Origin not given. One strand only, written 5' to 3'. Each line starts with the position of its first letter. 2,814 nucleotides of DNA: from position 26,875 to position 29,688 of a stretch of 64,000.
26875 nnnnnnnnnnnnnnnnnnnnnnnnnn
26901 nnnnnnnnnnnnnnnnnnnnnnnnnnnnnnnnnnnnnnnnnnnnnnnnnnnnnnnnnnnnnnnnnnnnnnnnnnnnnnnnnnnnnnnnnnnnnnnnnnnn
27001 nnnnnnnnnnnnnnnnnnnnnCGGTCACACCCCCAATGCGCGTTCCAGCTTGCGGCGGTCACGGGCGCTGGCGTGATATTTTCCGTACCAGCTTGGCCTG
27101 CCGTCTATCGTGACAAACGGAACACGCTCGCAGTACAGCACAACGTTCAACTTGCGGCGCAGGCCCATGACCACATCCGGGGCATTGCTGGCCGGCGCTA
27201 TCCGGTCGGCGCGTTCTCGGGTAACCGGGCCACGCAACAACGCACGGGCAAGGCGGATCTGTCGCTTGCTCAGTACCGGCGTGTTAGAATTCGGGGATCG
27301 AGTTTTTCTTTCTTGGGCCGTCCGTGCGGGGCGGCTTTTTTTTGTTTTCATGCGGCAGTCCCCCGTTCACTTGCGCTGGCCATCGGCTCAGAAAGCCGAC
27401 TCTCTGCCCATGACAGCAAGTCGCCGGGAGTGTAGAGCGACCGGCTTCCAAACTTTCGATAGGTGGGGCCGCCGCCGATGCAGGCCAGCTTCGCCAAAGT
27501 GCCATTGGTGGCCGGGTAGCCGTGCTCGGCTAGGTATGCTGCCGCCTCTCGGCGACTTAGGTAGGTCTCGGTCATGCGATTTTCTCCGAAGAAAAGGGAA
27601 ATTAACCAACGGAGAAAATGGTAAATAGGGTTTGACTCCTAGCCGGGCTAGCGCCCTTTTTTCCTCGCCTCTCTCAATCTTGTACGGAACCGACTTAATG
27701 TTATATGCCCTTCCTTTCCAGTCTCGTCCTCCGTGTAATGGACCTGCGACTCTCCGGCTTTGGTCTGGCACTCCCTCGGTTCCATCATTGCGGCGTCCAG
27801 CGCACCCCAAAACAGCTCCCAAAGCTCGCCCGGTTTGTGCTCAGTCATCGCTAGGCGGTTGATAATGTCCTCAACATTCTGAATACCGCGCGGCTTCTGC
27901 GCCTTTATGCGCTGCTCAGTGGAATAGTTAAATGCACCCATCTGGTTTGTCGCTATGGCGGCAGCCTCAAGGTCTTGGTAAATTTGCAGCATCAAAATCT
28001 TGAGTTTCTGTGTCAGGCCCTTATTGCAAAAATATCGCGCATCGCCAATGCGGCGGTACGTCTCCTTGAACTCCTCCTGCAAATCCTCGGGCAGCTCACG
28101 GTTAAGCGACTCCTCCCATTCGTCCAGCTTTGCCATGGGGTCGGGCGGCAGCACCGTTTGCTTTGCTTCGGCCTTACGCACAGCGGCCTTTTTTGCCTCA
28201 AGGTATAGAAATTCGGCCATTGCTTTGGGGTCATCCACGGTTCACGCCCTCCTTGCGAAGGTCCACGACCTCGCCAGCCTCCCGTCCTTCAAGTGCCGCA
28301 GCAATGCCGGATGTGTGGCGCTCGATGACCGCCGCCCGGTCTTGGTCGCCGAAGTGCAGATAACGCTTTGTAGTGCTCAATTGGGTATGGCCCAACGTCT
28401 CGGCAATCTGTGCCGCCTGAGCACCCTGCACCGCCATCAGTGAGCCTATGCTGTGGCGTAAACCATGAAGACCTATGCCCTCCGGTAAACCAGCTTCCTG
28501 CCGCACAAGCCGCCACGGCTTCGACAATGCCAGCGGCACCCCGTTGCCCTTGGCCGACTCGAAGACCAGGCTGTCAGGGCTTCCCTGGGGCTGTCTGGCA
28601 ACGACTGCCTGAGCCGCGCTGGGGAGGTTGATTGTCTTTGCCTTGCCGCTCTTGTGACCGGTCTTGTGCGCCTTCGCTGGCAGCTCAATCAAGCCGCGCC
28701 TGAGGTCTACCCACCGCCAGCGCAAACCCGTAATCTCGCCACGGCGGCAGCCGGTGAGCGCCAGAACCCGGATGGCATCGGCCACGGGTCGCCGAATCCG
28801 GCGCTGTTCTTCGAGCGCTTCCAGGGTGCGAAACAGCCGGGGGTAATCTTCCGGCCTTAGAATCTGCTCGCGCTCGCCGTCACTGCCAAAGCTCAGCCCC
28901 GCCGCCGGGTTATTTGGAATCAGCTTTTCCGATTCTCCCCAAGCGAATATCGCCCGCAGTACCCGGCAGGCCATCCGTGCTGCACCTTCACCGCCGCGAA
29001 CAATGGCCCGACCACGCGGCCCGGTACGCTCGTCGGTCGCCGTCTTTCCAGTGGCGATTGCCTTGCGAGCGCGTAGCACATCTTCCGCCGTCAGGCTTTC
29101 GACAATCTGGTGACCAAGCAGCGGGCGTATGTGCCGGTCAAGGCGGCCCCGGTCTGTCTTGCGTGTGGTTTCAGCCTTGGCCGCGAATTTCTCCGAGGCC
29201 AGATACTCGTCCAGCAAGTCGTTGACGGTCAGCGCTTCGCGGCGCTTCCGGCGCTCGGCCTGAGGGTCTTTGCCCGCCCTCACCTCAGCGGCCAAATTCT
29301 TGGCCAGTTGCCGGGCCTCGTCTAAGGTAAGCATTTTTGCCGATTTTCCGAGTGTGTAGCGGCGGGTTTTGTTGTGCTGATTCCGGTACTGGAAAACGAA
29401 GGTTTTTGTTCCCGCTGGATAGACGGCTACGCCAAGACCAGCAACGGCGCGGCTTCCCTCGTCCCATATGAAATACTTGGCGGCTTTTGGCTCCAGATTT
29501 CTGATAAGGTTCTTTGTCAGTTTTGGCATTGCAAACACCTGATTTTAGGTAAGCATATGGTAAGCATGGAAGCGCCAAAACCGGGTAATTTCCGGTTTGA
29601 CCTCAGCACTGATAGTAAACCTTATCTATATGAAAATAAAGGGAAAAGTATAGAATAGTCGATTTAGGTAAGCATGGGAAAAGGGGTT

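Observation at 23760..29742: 5.9-kb tRNA-Met-integrated island with the gene content of a minimal phage satellite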

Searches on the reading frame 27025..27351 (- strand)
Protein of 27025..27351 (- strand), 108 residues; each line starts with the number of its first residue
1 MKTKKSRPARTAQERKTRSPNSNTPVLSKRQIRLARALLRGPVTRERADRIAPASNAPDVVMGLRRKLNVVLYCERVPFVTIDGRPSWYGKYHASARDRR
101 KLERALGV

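Call 7: search_protein_families(library=pfam, proteins=[window:27025-27351:-], max_evalue=0.1)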
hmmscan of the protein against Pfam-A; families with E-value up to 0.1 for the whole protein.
window:27025-27351:- (108 aa): 0 families

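Call 8: search_protein_families(library=phrogs, proteins=[window:27025-27351:-], max_evalue=0.1)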
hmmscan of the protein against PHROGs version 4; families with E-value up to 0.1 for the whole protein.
window:27025-27351:- (108 aa): 0 families

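Call 9: search_protein_families(library=ncbifam, proteins=[window:27025-27351:-], max_evalue=0.1)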
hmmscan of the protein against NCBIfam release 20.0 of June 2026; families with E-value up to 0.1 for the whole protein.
window:27025-27351:- (108 aa): 0 families

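Call 10: search_protein_families(library=padloc, proteins=[window:27025-27351:-], max_evalue=0.1)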
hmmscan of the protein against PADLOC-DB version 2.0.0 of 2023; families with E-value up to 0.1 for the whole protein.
window:27025-27351:- (108 aa): 0 families

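Call 61: search_protein_families(library=pfam, proteins=[window:27025-27351:-], max_evalue=10)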
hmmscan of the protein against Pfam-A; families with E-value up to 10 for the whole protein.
window:27025-27351:- (108 aa): 0 families

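Call 110: search_solved_structures(query=window:27025-27351:-, max_evalue=10)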
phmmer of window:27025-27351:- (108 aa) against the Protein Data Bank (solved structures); distinct sequences matched with E-value up to 10: 0.

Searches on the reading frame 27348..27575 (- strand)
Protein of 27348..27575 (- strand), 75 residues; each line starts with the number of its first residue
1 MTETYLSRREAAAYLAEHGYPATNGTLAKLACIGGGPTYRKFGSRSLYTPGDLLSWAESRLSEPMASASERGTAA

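Call 7: search_protein_families(library=pfam, proteins=[window:27348-27575:-], max_evalue=0.1)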
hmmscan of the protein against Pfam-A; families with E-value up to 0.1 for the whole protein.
window:27348-27575:- (75 aa): 1 family
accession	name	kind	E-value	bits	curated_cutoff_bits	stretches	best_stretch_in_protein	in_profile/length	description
PF12041.13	DELLA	-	0.051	13.9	23.8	0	47-63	47-63/69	Transcriptional regulator DELLA protein N terminal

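Call 8: search_protein_families(library=phrogs, proteins=[window:27348-27575:-], max_evalue=0.1)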
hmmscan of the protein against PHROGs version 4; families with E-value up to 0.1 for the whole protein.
window:27348-27575:- (75 aa): 0 families

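Call 9: search_protein_families(library=ncbifam, proteins=[window:27348-27575:-], max_evalue=0.1)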
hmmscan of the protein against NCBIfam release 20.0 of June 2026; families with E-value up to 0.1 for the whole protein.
window:27348-27575:- (75 aa): 0 families

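Call 10: search_protein_families(library=padloc, proteins=[window:27348-27575:-], max_evalue=0.1)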
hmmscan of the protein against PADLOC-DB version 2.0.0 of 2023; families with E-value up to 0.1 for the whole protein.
window:27348-27575:- (75 aa): 0 families

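Call 61: search_protein_families(library=pfam, proteins=[window:27348-27575:-], max_evalue=10)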
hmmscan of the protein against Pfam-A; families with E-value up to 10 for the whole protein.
window:27348-27575:- (75 aa): 2 families
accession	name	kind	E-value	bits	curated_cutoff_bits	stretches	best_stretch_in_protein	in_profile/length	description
PF12041.13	DELLA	-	0.051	13.9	23.8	1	47-63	47-63/69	Transcriptional regulator DELLA protein N terminal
PF11387.14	DUF2795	-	0.21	11.9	25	1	7-31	2-26/54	Protein of unknown function (DUF2795)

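Call 62: search_solved_structures(query=window:27348-27575:-, max_evalue=10)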
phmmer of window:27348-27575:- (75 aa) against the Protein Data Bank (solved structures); distinct sequences matched with E-value up to 10: 11.
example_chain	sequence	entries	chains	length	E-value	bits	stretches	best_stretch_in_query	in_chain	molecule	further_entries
8dgl_A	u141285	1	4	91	0.00012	25.7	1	22-72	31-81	Recombination Directionality Factor RdfS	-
4jg1_H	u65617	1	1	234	0.064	17.1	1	25-68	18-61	Fab heavy chain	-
4jg0_H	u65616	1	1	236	0.066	17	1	25-68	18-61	Fab heavy chain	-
1i8i_B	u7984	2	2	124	0.11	16.3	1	24-59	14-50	EPIDERMAL GROWTH FACTOR RECEPTOR ANTIBODY MR1SCFV HEAVY CHAIN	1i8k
4jfx_B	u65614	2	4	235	0.2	15.5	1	25-60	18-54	Fab heavy chain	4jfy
4jfz_H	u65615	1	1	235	0.29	15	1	25-59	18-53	Fab heavy chain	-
7d0j_7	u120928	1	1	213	0.82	13.6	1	6-50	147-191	Chlorophyll a-b binding protein, chloroplastic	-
8h2u_7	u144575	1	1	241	0.83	13.6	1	6-49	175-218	Chlorophyll a-b binding protein, chloroplastic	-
7bgi_7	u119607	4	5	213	0.85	13.5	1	6-49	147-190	Chlorophyll a-b binding protein, chloroplastic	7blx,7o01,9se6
6ijj_7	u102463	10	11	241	0.86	13.5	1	6-49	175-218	Lhca7 | Chlorophyll a-b binding protein, chloroplastic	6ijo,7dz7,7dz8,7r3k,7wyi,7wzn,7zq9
6jo5_7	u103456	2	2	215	0.87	13.5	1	6-49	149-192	Chlorophyll a-b binding protein, chloroplastic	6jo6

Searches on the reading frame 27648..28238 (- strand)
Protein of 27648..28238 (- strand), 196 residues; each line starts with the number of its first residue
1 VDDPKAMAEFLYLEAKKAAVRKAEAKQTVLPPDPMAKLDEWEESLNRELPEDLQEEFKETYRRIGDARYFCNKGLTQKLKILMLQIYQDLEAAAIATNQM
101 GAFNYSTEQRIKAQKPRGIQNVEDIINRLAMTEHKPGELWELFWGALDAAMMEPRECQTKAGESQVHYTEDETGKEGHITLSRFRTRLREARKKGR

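Call 7: search_protein_families(library=pfam, proteins=[window:27648-28238:-], max_evalue=0.1)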
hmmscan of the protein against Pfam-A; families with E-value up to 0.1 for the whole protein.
window:27648-28238:- (196 aa): 1 family
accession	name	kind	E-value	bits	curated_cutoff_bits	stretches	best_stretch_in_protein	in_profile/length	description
PF25133.1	TYW2_N_2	-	0.085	13.4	27.7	0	42-67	2-27/79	TYW2 N-terminal domain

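Call 8: search_protein_families(library=phrogs, proteins=[window:27648-28238:-], max_evalue=0.1)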
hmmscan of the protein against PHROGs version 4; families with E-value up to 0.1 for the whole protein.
window:27648-28238:- (196 aa): 0 families

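Call 9: search_protein_families(library=ncbifam, proteins=[window:27648-28238:-], max_evalue=0.1)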
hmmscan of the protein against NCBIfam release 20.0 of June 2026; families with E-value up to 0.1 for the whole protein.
window:27648-28238:- (196 aa): 1 family
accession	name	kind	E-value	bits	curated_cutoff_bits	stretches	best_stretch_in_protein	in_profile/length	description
TIGR01250.1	pro_imino_pep_2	subfamily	0.093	12.3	167.65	0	18-87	113-181/288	proline iminopeptidase-family hydrolase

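Call 10: search_protein_families(library=padloc, proteins=[window:27648-28238:-], max_evalue=0.1)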
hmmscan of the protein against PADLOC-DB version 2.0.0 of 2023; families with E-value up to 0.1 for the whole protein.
window:27648-28238:- (196 aa): 0 families

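Call 61: search_protein_families(library=pfam, proteins=[window:27648-28238:-], max_evalue=10)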
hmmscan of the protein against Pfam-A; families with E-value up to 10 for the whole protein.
window:27648-28238:- (196 aa): 1 family
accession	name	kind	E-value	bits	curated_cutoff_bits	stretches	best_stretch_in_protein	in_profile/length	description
PF25133.1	TYW2_N_2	-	0.085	13.4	27.7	1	42-67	2-27/79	TYW2 N-terminal domain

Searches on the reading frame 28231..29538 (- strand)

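Call 7: search_protein_families(library=pfam, proteins=[window:28231-29538:-], max_evalue=0.1)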
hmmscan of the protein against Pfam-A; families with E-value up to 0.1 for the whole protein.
window:28231-29538:- (435 aa): 4 families
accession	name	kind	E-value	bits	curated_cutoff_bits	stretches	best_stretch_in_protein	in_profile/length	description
PF00589.27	Phage_integrase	-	4.3e-18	66.1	27.1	1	227-396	3-168/172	Phage integrase family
PF13356.12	Arm-DNA-bind_3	-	2.7e-17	63.1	27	1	7-98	1-82/83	Arm DNA-binding domain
PF22022.2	Phage_int_M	-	5.6e-07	30.1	27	1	109-181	5-77/96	Phage integrase central domain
PF14659.12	Phage_int_SAM_3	-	0.011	16.4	22.6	1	104-154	1-50/58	Phage integrase, N-terminal SAM-like domain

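Call 8: search_protein_families(library=phrogs, proteins=[window:28231-29538:-], max_evalue=0.1)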
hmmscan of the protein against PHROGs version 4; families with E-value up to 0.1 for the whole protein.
window:28231-29538:- (435 aa): 10 families
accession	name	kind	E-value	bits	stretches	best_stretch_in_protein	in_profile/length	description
phrog_1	-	integration and excision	6e-59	201.9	1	6-406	92-445/611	integrase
phrog_216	-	integration and excision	9e-27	94.9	1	191-407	19-235/301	integrase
phrog_3423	-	unknown function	9.9e-18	65.6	1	6-155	7-154/157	-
phrog_7244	-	integration and excision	3.7e-06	27.4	1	184-299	136-241/263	integrase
phrog_7269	-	integration and excision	5.5e-06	27.2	1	345-398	18-71/89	integrase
phrog_23271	-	unknown function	0.00022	22.1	1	358-409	12-59/67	-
phrog_7685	-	integration and excision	0.00032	21.3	1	351-400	177-227/240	integrase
phrog_24633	-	unknown function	0.00062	20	1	345-395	209-258/367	-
phrog_34557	-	integration and excision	0.02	15.6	1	335-401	107-171/183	integrase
phrog_26960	-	unknown function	0.042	15.1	1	100-159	65-124/146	-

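Call 9: search_protein_families(library=ncbifam, proteins=[window:28231-29538:-], max_evalue=0.1)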
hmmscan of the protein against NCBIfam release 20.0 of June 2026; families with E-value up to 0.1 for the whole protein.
window:28231-29538:- (435 aa): 14 families
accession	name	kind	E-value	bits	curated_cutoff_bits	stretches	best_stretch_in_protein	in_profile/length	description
NF040815.2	recomb_XerA_Arch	equivalog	5.6e-14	52.3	220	1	227-401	97-259/263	site-specific tyrosine recombinase/integron integrase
TIGR02224.1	recomb_XerC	equivalog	1.2e-13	51.1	335.15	1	193-403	72-284/295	tyrosine recombinase XerC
TIGR02225.1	recomb_XerD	equivalog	1.6e-10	40.8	329.6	1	192-407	68-285/290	site-specific tyrosine recombinase XerD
NF001399.0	PRK00283.1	subfamily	3.9e-10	39.5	279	1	187-405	74-292/300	tyrosine recombinase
NF002331.0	PRK01287.1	subfamily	2.1e-09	36.8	371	1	187-395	100-311/365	site-specific tyrosine recombinase XerC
TIGR02249.1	integrase_gron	subfamily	4.2e-07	29.6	265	1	345-405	249-309/315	integron integrase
NF007246.0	PRK09692.1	domain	4.7e-05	22.2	434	1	7-392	8-371/413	integrase domain-containing protein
NF003462.0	PRK05084.1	equivalog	5.2e-05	22.1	267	1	355-408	303-356/360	tyrosine recombinase XerS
NF007370.0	PRK09870.1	subfamily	0.00097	18.8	221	1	262-393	44-176/200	tyrosine-type DNA invertase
NF007371.0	PRK09871.1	subfamily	0.0011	18.5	222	1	325-407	102-185/198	tyrosine-type DNA invertase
NF011946.0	PRK15417.1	equivalog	0.05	12.8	435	1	347-402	266-321/337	integron integrase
NF004915.0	PRK06274.1-1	equivalog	0.057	12.8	274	1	359-421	17-79/194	indolepyruvate oxidoreductase subunit beta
NF041502.1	integrase_1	equivalog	0.088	11.5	350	0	360-414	324-377/484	site-specific integrase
NF047541.1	telomere_Tpg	equivalog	0.09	12.7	90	1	74-148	62-136/183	telomere-protecting terminal protein Tpg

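Call 10: search_protein_families(library=padloc, proteins=[window:28231-29538:-], max_evalue=0.1)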
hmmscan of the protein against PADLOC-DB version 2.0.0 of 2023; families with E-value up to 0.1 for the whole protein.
window:28231-29538:- (435 aa): 0 families
